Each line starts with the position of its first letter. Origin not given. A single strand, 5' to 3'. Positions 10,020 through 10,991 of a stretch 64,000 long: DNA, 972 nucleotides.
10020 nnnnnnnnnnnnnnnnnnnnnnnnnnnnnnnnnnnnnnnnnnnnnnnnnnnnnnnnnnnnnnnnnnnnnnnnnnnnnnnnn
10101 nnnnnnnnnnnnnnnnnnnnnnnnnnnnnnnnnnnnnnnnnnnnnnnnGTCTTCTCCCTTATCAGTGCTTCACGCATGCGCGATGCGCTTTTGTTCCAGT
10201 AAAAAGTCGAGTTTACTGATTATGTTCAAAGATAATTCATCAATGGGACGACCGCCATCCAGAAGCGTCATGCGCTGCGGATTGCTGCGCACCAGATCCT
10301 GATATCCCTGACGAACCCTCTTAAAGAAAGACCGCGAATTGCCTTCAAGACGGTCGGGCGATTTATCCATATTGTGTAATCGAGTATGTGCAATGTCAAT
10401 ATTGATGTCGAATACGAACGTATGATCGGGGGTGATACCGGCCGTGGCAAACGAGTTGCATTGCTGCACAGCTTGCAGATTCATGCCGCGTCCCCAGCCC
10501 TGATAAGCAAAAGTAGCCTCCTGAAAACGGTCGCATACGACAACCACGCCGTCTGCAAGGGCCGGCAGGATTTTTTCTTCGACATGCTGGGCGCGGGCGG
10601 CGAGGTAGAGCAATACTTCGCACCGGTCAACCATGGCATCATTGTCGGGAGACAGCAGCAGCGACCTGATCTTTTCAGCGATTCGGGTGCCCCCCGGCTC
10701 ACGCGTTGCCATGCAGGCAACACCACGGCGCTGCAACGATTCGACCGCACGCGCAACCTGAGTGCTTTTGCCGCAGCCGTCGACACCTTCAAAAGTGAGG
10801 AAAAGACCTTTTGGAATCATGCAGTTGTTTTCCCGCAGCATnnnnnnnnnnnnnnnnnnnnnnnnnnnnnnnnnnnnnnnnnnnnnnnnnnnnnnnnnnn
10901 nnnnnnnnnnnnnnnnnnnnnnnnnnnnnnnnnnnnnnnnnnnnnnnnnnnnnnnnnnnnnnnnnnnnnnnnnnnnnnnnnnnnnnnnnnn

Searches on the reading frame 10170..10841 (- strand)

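Call 38: search_protein_families(library=pfam, proteins=[window:10170-10841:-], max_evalue=0.0001)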
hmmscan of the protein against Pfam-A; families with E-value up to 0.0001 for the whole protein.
window:10170-10841:- (223 aa): 1 family
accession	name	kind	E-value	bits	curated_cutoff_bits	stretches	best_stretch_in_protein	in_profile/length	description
PF02223.23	Thymidylate_kin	-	1.8e-43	148.8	27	1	17-204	1-182/185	Thymidylate kinase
